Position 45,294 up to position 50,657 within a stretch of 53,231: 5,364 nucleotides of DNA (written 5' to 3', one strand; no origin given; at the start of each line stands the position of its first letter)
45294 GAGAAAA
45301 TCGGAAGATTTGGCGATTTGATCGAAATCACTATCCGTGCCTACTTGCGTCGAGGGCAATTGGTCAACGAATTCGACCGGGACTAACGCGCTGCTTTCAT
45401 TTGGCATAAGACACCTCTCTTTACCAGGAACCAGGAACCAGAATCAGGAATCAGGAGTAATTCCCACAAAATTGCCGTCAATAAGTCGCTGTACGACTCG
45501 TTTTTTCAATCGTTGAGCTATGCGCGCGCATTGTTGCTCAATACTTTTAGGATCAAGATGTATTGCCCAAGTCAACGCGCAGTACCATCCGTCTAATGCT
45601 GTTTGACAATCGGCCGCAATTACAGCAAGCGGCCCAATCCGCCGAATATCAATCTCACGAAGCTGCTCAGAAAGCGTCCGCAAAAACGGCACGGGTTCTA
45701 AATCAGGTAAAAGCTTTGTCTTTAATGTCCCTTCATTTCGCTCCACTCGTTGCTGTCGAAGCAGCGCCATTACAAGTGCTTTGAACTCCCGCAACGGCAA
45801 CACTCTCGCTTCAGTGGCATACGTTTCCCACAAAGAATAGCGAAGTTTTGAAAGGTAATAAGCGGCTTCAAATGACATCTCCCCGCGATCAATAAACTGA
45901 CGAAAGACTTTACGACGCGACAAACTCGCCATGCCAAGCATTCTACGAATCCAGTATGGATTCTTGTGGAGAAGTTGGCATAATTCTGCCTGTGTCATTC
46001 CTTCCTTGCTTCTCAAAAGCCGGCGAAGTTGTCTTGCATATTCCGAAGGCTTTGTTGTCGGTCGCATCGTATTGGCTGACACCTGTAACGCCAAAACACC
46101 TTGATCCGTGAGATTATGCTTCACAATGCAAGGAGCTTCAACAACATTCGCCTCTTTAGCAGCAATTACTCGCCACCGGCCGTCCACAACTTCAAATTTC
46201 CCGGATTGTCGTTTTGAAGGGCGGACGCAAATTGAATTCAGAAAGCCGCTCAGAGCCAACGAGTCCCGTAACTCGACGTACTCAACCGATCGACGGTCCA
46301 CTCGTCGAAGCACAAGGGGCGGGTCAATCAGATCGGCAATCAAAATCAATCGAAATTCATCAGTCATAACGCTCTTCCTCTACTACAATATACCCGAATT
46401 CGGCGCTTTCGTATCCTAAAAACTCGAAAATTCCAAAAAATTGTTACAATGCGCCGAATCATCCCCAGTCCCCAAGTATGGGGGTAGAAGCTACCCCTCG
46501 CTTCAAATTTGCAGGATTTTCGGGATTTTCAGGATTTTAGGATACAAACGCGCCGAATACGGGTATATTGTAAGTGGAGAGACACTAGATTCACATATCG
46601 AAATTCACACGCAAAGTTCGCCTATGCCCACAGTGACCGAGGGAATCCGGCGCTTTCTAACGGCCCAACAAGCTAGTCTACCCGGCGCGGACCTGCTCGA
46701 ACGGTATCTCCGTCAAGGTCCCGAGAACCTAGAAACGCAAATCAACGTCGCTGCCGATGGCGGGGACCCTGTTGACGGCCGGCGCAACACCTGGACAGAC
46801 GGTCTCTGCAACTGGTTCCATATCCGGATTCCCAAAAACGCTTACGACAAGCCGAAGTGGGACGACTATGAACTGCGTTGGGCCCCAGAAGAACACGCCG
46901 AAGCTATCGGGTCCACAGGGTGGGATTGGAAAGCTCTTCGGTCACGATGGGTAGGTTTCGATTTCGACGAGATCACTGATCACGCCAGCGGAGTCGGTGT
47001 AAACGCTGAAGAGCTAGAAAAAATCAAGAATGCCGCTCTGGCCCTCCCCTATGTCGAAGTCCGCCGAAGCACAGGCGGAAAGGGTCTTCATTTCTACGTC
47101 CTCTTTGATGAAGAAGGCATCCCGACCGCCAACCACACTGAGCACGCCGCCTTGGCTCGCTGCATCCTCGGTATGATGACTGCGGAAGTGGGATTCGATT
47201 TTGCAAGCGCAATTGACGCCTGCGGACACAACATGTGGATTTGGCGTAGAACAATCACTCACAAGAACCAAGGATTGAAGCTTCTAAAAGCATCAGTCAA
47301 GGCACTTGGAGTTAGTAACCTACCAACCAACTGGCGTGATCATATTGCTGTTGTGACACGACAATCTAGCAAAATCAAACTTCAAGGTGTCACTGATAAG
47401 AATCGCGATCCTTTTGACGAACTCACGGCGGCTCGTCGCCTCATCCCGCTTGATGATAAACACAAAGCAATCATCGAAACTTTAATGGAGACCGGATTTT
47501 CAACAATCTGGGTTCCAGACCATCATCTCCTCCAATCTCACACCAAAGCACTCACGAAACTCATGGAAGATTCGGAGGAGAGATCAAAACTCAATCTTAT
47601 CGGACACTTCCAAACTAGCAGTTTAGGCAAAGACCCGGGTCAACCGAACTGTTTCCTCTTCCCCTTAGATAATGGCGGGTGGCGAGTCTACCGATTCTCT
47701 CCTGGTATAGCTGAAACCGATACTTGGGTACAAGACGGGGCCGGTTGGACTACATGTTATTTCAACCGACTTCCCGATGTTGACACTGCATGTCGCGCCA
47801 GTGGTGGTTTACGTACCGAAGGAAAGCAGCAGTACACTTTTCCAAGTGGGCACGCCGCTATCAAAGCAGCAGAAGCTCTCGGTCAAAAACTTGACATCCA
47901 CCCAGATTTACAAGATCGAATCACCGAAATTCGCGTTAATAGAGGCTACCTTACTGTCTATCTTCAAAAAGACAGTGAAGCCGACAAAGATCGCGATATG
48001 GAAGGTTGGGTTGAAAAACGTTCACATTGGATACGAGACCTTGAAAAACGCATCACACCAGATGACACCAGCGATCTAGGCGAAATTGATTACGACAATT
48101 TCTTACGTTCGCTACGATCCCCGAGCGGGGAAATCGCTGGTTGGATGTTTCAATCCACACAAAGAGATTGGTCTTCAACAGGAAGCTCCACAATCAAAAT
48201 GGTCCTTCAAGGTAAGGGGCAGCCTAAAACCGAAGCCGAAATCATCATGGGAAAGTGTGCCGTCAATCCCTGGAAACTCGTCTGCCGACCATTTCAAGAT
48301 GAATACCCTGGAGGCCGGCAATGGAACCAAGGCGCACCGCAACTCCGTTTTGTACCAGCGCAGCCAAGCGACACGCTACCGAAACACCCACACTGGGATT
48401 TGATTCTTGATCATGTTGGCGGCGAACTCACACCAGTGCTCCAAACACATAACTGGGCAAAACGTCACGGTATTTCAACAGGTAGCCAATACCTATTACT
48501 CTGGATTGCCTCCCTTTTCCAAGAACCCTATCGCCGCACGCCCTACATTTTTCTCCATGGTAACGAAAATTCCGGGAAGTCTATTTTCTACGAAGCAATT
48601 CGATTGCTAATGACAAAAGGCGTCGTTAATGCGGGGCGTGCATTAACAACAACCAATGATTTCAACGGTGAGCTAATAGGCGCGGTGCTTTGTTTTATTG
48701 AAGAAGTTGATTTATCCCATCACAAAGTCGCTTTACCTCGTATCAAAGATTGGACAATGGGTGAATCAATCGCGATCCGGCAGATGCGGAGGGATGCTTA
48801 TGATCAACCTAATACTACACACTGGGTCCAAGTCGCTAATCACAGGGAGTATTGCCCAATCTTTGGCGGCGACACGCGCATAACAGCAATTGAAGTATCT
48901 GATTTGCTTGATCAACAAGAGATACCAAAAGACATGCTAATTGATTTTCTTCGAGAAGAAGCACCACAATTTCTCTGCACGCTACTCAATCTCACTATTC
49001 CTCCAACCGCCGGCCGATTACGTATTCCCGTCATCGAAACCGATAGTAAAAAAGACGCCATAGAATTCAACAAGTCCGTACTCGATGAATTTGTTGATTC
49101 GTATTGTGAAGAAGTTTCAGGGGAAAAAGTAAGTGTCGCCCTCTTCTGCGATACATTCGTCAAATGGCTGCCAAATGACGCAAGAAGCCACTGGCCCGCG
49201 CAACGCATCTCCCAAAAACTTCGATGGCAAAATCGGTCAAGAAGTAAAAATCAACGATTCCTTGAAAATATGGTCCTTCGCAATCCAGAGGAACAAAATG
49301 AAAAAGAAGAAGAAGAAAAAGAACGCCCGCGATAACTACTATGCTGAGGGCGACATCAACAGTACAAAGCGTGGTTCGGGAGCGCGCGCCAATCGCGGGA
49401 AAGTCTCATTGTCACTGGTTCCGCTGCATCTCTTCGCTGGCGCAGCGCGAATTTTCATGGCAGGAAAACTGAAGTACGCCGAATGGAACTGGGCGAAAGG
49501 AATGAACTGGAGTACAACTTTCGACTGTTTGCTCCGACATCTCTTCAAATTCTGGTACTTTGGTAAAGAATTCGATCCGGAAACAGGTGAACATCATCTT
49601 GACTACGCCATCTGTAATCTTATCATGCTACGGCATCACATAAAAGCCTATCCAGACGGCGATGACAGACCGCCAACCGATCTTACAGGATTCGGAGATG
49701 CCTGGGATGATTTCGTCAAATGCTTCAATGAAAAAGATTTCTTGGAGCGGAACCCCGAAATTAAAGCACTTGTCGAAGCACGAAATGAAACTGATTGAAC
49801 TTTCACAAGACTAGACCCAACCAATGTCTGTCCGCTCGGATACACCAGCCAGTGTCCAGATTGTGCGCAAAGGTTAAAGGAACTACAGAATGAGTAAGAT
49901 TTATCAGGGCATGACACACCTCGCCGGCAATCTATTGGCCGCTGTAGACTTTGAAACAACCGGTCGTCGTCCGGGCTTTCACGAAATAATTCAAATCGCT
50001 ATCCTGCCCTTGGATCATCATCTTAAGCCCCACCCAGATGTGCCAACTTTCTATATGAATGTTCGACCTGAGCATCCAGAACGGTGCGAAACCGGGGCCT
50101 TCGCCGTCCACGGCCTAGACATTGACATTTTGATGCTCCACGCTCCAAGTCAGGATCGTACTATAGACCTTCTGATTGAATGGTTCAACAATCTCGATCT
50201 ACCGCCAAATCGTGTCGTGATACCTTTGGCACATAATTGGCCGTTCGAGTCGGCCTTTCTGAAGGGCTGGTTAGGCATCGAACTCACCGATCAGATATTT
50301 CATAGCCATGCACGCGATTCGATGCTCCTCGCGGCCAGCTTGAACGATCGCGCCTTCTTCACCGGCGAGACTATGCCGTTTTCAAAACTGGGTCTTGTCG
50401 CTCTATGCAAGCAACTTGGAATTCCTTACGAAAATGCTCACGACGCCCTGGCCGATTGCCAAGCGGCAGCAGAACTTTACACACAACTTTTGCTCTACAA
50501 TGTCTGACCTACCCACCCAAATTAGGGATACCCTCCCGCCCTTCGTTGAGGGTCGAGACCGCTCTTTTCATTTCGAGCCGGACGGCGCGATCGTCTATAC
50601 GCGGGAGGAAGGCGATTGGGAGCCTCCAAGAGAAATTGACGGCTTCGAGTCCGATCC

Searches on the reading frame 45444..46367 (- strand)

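Call 33: search_protein_families(library=phrogs, proteins=[window:45444-46367:-], max_evalue=0.0001)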
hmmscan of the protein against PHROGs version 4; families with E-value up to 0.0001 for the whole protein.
window:45444-46367:- (307 aa): 5 families
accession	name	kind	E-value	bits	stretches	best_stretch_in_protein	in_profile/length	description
phrog_4715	-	DNA, RNA and nucleotide metabolism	8.3e-14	51.9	1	28-122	169-266/630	ParB-like partition protein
phrog_1033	-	DNA, RNA and nucleotide metabolism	5.7e-13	50.4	1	21-170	49-197/334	ParB-like partition protein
phrog_3264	-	DNA, RNA and nucleotide metabolism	8.1e-12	46.4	1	5-153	49-190/337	ParB-like partition protein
phrog_6218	-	DNA, RNA and nucleotide metabolism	2.5e-08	34.5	1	30-130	27-125/506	ParB-like partition protein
phrog_7405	-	unknown function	1.9e-05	25.5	1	33-101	50-117/250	-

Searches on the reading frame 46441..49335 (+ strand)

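Call 33: search_protein_families(library=phrogs, proteins=[window:46441-49335:+], max_evalue=0.0001)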
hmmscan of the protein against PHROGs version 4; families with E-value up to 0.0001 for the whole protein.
window:46441-49335:+ (964 aa): 3 families
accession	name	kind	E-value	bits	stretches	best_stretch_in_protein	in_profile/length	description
phrog_1156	-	DNA, RNA and nucleotide metabolism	5.9e-17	62.5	1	683-957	540-836/855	DNA primase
phrog_1829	-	DNA, RNA and nucleotide metabolism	6.8e-16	58.6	1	685-952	488-761/772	DNA primase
phrog_24712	-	unknown function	1.7e-07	30.5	1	685-886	457-656/801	-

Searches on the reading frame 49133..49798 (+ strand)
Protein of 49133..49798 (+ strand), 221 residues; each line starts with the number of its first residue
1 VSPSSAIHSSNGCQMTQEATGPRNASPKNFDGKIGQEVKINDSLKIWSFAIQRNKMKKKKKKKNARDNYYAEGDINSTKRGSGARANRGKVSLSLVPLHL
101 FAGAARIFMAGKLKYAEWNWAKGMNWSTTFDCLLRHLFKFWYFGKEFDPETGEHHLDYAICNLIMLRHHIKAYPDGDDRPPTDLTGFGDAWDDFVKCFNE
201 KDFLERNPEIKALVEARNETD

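Call 33: search_protein_families(library=phrogs, proteins=[window:49133-49798:+], max_evalue=0.0001)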
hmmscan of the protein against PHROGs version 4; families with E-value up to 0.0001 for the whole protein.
window:49133-49798:+ (221 aa): 9 families
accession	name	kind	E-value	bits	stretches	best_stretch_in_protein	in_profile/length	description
phrog_2252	-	lysis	2.4e-27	97.4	1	54-198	93-206/285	endolysin; inhibits RNA polymerase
phrog_801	-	DNA, RNA and nucleotide metabolism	4e-27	97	1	54-182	64-199/476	dATP / dGTP pyrophosphohydrolase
phrog_11257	-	unknown function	6.4e-24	86.1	1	81-186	11-115/200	-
phrog_37590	-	unknown function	5.8e-20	72.6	1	77-180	39-153/341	-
phrog_16254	-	unknown function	7.8e-14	52.8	1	80-183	16-120/377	-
phrog_5332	-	unknown function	4.9e-10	40.3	1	70-179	103-210/215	-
phrog_18716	-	unknown function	2.6e-07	31.9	1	79-175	12-102/114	-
phrog_19680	-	unknown function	6.9e-07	30.5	1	81-166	88-176/188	-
phrog_5033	-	lysis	2e-05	25.6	1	52-163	47-161/178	endolysin; inhibits RNA polymerase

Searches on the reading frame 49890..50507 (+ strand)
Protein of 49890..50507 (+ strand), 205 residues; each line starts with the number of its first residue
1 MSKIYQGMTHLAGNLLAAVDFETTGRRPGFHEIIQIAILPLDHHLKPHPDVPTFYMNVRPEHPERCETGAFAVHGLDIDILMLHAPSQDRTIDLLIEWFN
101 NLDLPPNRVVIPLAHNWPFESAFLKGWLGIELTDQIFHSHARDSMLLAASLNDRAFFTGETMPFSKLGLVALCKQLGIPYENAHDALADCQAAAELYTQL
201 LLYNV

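Call 33: search_protein_families(library=phrogs, proteins=[window:49890-50507:+], max_evalue=0.0001)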
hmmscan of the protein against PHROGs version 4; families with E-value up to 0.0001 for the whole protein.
window:49890-50507:+ (205 aa): 1 family
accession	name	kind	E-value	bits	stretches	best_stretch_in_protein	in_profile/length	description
phrog_192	-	DNA, RNA and nucleotide metabolism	1.7e-28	101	1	16-201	108-271/397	DNA polymerase exonuclease subunit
